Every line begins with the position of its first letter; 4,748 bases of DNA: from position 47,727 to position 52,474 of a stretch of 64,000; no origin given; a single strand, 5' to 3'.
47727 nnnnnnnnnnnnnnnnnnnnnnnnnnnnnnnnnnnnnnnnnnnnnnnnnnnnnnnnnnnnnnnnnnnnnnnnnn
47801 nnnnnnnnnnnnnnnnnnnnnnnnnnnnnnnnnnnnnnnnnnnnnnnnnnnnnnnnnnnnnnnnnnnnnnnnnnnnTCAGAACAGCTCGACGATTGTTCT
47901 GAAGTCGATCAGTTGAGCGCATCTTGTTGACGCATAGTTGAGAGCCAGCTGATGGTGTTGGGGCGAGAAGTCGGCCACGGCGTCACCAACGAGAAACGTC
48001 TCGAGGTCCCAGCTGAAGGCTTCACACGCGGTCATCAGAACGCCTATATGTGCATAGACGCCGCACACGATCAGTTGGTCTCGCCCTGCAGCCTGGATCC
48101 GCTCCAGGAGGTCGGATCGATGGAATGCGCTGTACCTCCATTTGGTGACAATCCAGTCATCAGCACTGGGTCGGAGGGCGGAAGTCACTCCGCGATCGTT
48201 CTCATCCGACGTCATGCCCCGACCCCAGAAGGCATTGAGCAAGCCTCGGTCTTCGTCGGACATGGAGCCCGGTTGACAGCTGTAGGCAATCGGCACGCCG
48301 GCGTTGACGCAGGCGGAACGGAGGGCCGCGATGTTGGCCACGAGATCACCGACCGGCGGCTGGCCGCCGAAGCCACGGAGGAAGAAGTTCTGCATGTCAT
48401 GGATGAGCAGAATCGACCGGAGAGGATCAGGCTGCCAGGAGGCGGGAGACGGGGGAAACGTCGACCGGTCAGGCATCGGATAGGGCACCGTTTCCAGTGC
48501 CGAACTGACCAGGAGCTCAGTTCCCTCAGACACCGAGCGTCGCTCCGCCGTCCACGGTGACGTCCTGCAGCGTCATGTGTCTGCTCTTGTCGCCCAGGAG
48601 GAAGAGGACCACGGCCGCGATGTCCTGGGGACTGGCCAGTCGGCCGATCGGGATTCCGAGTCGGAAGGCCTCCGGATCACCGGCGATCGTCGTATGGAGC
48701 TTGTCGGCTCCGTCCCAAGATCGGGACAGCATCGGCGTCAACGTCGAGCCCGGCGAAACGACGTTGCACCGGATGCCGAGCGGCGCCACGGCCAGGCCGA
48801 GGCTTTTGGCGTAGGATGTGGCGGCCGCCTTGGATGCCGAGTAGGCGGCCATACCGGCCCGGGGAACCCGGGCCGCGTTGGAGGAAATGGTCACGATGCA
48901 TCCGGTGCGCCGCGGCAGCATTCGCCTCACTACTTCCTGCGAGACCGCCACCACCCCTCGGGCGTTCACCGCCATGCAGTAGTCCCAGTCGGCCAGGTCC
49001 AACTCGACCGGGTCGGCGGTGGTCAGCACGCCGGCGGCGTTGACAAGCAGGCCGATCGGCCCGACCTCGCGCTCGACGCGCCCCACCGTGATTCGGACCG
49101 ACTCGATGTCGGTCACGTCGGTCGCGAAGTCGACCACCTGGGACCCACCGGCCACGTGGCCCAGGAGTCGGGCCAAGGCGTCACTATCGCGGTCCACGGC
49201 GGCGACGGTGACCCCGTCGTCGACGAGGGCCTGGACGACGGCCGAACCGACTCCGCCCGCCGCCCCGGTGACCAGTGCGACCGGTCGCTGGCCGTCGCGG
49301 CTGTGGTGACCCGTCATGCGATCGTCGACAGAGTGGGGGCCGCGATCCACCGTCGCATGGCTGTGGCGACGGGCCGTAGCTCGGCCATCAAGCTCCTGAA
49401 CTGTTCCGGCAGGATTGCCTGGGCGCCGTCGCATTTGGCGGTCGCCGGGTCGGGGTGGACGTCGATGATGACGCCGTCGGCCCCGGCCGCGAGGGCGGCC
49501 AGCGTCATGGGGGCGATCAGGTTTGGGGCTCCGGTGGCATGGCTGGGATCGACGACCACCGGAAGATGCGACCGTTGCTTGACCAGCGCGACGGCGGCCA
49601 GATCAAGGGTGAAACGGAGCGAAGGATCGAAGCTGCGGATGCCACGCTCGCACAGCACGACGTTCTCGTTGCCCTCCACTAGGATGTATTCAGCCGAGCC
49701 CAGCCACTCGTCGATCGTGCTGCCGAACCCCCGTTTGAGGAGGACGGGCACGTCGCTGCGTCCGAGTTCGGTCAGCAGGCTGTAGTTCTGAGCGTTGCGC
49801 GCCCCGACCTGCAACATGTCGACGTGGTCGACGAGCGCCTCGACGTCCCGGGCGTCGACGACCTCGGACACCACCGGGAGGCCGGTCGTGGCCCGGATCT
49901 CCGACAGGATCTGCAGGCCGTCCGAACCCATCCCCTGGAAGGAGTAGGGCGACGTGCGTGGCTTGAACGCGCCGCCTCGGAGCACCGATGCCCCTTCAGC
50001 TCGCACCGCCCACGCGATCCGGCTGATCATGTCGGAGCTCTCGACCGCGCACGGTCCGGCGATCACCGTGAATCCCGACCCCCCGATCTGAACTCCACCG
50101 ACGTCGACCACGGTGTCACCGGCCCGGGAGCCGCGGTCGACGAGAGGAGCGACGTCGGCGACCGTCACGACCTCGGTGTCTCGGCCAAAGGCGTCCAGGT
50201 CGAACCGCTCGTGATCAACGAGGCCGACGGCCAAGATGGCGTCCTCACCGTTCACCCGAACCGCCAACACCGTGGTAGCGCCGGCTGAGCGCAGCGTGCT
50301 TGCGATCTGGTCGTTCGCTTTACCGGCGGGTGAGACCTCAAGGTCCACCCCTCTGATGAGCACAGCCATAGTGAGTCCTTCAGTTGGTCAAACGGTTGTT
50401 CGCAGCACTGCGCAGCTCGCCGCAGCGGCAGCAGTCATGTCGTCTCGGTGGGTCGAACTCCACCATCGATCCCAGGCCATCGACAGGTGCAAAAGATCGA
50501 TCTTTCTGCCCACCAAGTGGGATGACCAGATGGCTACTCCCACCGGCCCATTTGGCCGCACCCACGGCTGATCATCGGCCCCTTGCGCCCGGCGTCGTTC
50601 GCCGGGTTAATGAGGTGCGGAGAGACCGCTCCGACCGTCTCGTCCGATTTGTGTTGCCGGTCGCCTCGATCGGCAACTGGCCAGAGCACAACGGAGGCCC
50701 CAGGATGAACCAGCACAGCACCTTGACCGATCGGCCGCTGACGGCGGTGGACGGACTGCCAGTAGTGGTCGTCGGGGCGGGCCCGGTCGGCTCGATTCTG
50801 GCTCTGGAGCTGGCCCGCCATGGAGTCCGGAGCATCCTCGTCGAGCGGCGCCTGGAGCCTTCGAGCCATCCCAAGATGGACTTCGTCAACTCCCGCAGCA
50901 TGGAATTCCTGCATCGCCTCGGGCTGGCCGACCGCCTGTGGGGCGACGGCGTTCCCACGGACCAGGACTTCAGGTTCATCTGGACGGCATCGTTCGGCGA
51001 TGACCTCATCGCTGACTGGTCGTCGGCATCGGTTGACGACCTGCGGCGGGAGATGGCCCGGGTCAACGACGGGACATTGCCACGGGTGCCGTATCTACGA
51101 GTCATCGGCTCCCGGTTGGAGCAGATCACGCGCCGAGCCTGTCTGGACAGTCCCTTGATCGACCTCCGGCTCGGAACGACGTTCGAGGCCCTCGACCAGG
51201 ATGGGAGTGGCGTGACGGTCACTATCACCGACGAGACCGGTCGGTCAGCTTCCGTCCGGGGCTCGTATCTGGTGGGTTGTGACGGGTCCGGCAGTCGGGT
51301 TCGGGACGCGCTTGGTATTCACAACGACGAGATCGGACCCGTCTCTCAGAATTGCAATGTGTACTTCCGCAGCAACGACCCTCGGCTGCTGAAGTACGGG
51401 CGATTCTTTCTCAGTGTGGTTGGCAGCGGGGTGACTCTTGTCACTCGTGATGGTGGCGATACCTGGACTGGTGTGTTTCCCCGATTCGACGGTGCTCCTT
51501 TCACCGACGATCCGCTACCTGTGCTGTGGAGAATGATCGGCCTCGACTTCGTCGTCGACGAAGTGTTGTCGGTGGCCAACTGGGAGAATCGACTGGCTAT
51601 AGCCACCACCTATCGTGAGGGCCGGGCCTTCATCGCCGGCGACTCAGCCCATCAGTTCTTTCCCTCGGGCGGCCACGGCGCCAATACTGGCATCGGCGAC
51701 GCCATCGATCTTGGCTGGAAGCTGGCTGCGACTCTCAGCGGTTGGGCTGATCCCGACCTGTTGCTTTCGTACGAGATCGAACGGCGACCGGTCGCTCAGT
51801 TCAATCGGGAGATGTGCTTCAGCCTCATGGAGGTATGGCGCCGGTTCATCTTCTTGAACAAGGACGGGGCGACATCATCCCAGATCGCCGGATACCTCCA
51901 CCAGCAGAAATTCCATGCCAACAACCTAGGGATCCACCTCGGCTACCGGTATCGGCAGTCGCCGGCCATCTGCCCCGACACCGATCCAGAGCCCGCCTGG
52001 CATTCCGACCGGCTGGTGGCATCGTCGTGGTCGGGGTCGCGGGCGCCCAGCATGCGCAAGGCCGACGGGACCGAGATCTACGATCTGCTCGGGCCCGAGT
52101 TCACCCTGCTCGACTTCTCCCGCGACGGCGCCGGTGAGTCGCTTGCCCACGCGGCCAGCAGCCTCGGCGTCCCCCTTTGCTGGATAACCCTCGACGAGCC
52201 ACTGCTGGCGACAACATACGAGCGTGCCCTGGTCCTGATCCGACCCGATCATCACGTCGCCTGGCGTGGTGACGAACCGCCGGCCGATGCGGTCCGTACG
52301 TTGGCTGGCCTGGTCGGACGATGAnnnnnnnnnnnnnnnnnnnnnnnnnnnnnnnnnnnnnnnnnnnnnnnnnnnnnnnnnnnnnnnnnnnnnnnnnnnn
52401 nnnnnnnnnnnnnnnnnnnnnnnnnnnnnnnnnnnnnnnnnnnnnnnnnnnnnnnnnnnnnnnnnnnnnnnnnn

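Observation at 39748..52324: Candidate benzoxazole-type (3-hydroxyanthranilate-derived) biosynthetic cluster with no PKS, NRPS or carrier protein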

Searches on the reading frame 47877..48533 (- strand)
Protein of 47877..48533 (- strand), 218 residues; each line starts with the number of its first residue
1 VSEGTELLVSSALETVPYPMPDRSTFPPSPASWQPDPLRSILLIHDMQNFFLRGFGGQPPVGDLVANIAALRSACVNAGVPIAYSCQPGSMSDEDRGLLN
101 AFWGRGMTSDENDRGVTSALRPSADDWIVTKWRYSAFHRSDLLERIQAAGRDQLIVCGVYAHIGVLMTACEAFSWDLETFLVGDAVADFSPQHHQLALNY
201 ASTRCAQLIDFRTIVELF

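Call 5: search_protein_families(library=pfam, proteins=[window:47877-48533:-])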
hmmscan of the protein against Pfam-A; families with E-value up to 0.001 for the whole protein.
window:47877-48533:- (218 aa): 1 family
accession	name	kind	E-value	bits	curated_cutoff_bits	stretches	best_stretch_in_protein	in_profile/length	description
PF00857.26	Isochorismatase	-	3.8e-35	122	27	1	40-210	1-172/175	Isochorismatase domain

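Call 10: search_protein_families(library=ncbifam, proteins=[window:47877-48533:-], max_evalue=0.01)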
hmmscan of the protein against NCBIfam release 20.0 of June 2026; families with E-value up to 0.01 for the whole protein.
window:47877-48533:- (218 aa): 4 families
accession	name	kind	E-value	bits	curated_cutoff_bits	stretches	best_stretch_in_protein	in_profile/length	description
NF008517.0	PRK11440.1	equivalog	5.3e-10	39.5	195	1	41-215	10-185/188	hydrolase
NF041461.1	C_hydro_YcaC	equivalog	4.5e-08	32.8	310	1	133-213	84-164/201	isochorismate family cysteine hydrolase YcaC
TIGR03614.1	RutB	equivalog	3.6e-06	26.8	377.95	1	113-197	113-197/226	pyrimidine utilization protein B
NF050097.1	BiurAmidohydBiuH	equivalog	0.00015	21.3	370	1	104-200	104-200/221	biuret amidohydrolase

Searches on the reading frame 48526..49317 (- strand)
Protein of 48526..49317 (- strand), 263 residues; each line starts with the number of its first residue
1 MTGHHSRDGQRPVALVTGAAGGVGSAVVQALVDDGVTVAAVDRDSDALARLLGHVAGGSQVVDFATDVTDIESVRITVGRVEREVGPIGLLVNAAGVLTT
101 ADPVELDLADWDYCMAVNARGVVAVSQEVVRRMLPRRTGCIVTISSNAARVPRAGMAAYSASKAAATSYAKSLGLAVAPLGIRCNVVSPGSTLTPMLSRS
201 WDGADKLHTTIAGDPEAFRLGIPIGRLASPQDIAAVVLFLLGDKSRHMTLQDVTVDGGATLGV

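Call 5: search_protein_families(library=pfam, proteins=[window:48526-49317:-])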
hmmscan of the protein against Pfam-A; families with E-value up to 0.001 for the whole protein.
window:48526-49317:- (263 aa): 6 families
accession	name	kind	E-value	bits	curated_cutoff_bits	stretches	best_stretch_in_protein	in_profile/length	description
PF00106.31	adh_short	-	2.7e-49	167.8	26.6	1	13-200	2-190/195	short chain dehydrogenase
PF13561.12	adh_short_C2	-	6e-48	163.9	27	1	18-260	1-236/236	Enoyl-(Acyl carrier protein) reductase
PF08659.16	KR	-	8e-14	52.4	22.6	1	14-171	3-161/180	KR domain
PF01370.27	Epimerase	-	1.1e-07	32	20.9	1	14-190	1-176/240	NAD dependent epimerase/dehydratase family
PF04321.23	RmlD_sub_bind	-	0.00017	21.2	27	1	15-129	4-89/287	RmlD substrate binding domain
PF16363.11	GDP_Man_Dehyd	-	0.00094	19.2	27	0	15-78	1-71/332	GDP-mannose 4,6 dehydratase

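Call 10: search_protein_families(library=ncbifam, proteins=[window:48526-49317:-], max_evalue=0.01)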
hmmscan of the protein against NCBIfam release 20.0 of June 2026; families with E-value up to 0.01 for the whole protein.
window:48526-49317:- (263 aa): 229 families (the best 25 are shown)
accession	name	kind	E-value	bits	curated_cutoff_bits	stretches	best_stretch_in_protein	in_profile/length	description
TIGR04316.1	dhbA_paeA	equivalog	6.2e-89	297.9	300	1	14-262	1-250/250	2,3-dihydro-2,3-dihydroxybenzoate dehydrogenase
NF006074.0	PRK08220.1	equivalog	4.7e-86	288.4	312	1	13-262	10-250/251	2,3-dihydro-2,3-dihydroxybenzoate dehydrogenase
NF005559.1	PRK07231.1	subfamily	1.8e-51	175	215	1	13-260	6-248/249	glucose 1-dehydrogenase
NF005309.0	PRK06841.1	subfamily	9.1e-49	166.3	286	1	12-261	16-254/255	GolD/DthD family dehydrogenase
NF004791.0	PRK06138.1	equivalog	5.2e-48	163.6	312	1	12-260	6-250/252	SDR family oxidoreductase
NF009466.0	PRK12826.1-2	subfamily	9.3e-47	159.6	222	1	13-260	5-245/248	3-oxoacyl-ACP reductase FabG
TIGR01830.1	3oxo_ACP_reduc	equivalog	1.2e-44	152.8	297.75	1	14-258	1-237/239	3-oxoacyl-[acyl-carrier-protein] reductase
TIGR01829.1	AcAcCoA_reduct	subfamily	7.5e-44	150.2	302.1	1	13-259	2-240/242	acetoacetyl-CoA reductase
NF005469.0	PRK07063.1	equivalog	1e-43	149.7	306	1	13-259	9-254/260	SDR family oxidoreductase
NF005472.0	PRK07067.1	equivalog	6.5e-43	147.1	338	1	13-260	8-255/257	L-iditol 2-dehydrogenase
TIGR03206.1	benzo_BadH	equivalog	1.2e-42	146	431.2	1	13-261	5-250/250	2-hydroxycyclohexanecarboxyl-CoA dehydrogenase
NF005067.0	PRK06484.1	equivalog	1.9e-42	145.5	713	1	7-260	5-252/524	short chain dehydrogenase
NF004774.0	PRK06114.1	equivalog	9.3e-42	143.1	360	1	11-259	16-259/262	SDR family oxidoreductase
NF052558.1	MBtsdlDhBudC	equivalog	2.1e-41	142.1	270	1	13-260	5-242/250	meso-2,3-butanediol dehydrogenase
NF009464.0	PRK12824.1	subfamily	2.4e-41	142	269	1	13-259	4-242/245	3-oxoacyl-ACP reductase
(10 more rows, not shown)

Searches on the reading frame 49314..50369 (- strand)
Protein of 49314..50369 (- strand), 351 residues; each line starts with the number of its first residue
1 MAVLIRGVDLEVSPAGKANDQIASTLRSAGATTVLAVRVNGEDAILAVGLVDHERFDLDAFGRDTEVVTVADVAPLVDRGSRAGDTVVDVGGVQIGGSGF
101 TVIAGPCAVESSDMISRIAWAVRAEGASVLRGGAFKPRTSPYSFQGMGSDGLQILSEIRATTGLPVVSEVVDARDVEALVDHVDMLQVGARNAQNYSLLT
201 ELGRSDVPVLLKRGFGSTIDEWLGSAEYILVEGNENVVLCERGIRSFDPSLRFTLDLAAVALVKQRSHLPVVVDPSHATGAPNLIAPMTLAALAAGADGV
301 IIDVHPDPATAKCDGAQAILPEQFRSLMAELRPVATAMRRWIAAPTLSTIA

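Call 5: search_protein_families(library=pfam, proteins=[window:49314-50369:-])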
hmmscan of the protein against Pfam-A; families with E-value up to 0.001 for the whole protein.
window:49314-50369:- (351 aa): 2 families
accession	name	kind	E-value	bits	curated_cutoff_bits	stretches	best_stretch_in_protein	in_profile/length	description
PF00793.26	DAHP_synth_1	-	7.6e-74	248.4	25.5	1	92-331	9-264/270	DAHP synthetase I family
PF03102.20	NeuB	-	5.8e-06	26.4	22.1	1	150-340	56-238/241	NeuB family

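Call 10: search_protein_families(library=ncbifam, proteins=[window:49314-50369:-], max_evalue=0.01)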
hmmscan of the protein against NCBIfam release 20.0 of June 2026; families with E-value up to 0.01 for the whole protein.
window:49314-50369:- (351 aa): 8 families
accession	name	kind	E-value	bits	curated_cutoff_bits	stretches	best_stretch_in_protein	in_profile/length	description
NF006421.0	PRK08673.1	subfamily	7.1e-126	420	335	1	18-341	10-336/338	3-deoxy-7-phosphoheptulonate synthase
TIGR01361.1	DAHP_synth_Bsub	equivalog_domain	1.1e-110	369.1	267.75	1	80-332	6-258/260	3-deoxy-7-phosphoheptulonate synthase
NF041229.1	BagF_FevY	exception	1.1e-103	347.1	700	1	47-341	34-332/340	phospho-2-dehydro-3-deoxyheptonate aldolase BagF/FevY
NF009239.0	PRK12595.1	equivalog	3.4e-100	335.5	279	1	76-337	95-356/360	bifunctional 3-deoxy-7-phosphoheptulonate synthase/chorismate mutase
NF009933.0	PRK13396.1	subfamily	1.9e-94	316.6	486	1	93-343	94-346/352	3-deoxy-7-phosphoheptulonate synthase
NF003543.0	PRK05198.1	equivalog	1.4e-31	109.5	242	1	98-337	16-270/273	3-deoxy-8-phosphooctulonate synthase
TIGR01362.1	KDO8P_synth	equivalog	2.9e-30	105.3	314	1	100-337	3-255/258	3-deoxy-8-phosphooctulonate synthase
NF009109.0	PRK12457.1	equivalog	1.6e-19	70.2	457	1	138-336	61-270/281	3-deoxy-8-phosphooctulonate synthase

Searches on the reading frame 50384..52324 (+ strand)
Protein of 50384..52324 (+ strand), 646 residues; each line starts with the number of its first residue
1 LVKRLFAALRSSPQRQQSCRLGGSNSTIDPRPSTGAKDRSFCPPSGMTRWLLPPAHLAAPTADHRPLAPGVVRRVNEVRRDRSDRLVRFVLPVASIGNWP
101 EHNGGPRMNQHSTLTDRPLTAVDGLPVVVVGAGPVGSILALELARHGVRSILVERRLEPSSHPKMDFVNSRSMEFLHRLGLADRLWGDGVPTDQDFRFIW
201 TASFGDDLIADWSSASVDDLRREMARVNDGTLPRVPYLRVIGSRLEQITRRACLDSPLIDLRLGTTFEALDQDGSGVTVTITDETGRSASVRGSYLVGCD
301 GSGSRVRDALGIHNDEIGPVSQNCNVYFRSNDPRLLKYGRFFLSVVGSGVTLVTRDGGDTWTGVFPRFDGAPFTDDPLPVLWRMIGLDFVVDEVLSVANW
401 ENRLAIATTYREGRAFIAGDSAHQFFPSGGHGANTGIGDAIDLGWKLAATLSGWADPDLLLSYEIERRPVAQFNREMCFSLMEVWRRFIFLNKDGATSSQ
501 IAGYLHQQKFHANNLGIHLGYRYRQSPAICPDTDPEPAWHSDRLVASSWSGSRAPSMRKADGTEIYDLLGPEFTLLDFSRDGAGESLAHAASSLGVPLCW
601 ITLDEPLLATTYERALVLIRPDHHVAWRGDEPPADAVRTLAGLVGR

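Call 5: search_protein_families(library=pfam, proteins=[window:50384-52324:+])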
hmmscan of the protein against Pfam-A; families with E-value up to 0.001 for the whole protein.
window:50384-52324:+ (646 aa): 5 families
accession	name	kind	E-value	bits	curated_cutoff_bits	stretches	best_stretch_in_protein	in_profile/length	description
PF01494.25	FAD_binding_3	-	5.1e-65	220.4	22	1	126-472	3-343/349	FAD binding domain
PF21274.3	Rng_hyd_C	-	1.1e-10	42.2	27.5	1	548-639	2-99/107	Aromatic-ring hydroxylase, C-terminal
PF07992.20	Pyr_redox_2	-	2.4e-05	24.3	26.1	0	113-160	129-178/291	Pyridine nucleotide-disulphide oxidoreductase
PF01266.30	DAO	-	5.6e-05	23.3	27.9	1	127-161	2-36/353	FAD dependent oxidoreductase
PF00070.33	Pyr_redox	-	0.0004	21.3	22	0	127-160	2-35/82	Pyridine nucleotide-disulphide oxidoreductase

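Call 10: search_protein_families(library=ncbifam, proteins=[window:50384-52324:+], max_evalue=0.01)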
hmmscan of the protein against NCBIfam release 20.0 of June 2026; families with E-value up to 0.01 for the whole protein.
window:50384-52324:+ (646 aa): 58 families (the best 25 are shown)
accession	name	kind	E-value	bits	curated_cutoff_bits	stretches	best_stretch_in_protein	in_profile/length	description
NF004780.0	PRK06126.1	subfamily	1.1e-124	416.8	445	1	125-645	9-545/552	hypothetical protein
NF046069.1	AkvoneHdxseRdmE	equivalog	1.4e-62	212.2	700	1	127-642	1-514/521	aklavinone 12-hydroxylase RdmE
NF046068.1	AkvoneHdxseDnrF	equivalog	5e-55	187.2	650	1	127-576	1-439/439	aklavinone 12-hydroxylase DnrF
NF004832.0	PRK06184.1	subfamily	3.8e-53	181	476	2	390-640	261-494/506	hypothetical protein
NF045577.1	FAD_mono_MbnF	equivalog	2e-51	175.2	800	2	393-641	273-521/531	methanobactin biosynthesis FAD monooxygenase MbnF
NF006092.0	PRK08244.1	equivalog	1.1e-48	166.1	644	3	381-485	240-347/494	monooxygenase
NF033145.1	rif_monoox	equivalog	1.1e-45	156.5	800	3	381-472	237-328/472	rifampin monooxygenase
NF004829.0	PRK06183.1-3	subfamily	1.7e-45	155.8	390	2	398-629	273-495/520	bifunctional 3-(3-hydroxy-phenyl)propionate/3-hydroxycinnamic acid hydroxylase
NF006002.0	PRK08132.1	subfamily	5.8e-41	140.5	416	2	122-313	23-196/552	FAD-dependent oxidoreductase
NF005303.0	PRK06834.1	subfamily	7e-41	140.3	625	2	259-472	115-324/488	hypothetical protein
NF004831.0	PRK06183.1-5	equivalog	6.1e-33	114.1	546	3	406-472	274-340/568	bifunctional 3-(3-hydroxy-phenyl)propionate/3-hydroxycinnamic acid hydroxylase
NF006144.0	PRK08294.1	subfamily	9.2e-31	106.8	560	2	107-313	14-219/637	phenol 2-monooxygenase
NF000343.1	rif_mono_Iri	exception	1.3e-30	106.9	950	2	381-472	239-330/479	rifampin monooxygenase Iri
NF004828.0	PRK06183.1-2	equivalog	3.4e-30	104.9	853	2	405-472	274-341/568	bifunctional 3-(3-hydroxy-phenyl)propionate/3-hydroxycinnamic acid hydroxylase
NF004830.0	PRK06183.1-4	equivalog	1.1e-25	90.1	1135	2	126-313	20-190/617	bifunctional 3-(3-hydroxy-phenyl)propionate/3-hydroxycinnamic acid hydroxylase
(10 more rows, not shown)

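Call 54: search_solved_structures(query=window:50705-52324:+, max_evalue=1e-20)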
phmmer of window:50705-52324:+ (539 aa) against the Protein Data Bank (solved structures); distinct sequences matched with E-value up to 1e-20: 34.
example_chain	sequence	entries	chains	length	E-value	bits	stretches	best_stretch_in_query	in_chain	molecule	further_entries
2r0c_A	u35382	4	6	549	7.6e-66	225.8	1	19-528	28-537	RebC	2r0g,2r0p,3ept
4eip_A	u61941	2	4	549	1.2e-65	225.1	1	19-528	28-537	Putative FAD-monooxygenase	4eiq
6u0p_A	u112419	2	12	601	2.2e-45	158.3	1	13-370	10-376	2,4-dichlorophenol 6-monooxygenase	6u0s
7ouj_AAA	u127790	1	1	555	9.1e-42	146.3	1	15-484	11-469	RubL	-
8fhj_A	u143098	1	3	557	1.1e-39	139.5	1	14-533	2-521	Monooxygenase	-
3ihg_A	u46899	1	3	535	1.1e-38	136.2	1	19-538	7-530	RdmE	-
5kow_A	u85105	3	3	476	4.1e-37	131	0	263-365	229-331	Pentachlorophenol 4-monooxygenase | Putative rifampin monooxygenase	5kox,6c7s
4k2x_A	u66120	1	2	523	4.6e-37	130.8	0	264-365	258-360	Polyketide oxygenase/hydroxylase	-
6ui5_A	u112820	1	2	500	2.3e-36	128.5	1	125-364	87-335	2-polyprenyl-6-methoxyphenol hydroxylase-like FAD-dependent oxidoreductase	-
6em0_A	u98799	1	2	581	4.6e-36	127.5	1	20-377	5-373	2-hydroxybiphenyl-3-monooxygenase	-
4z2t_A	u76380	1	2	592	4.8e-36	127.4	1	19-377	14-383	2-hydroxybiphenyl-3-monooxygenase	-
4cy6_A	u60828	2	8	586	7.9e-36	126.7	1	19-377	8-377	2-HYDROXYBIPHENYL-3-MONOOXYGENASE | 2-HYDROXYBIPHENYL 3-MONOOXYGENASE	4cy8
4z2u_A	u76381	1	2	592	7.9e-36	126.7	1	19-377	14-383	2-hydroxybiphenyl-3-monooxygenase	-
5brt_A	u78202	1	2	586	8e-36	126.7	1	19-377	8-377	2-hydroxybiphenyl-3-monooxygenase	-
4z2r_A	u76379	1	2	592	8.1e-36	126.7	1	19-377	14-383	2-hydroxybiphenyl-3-monooxygenase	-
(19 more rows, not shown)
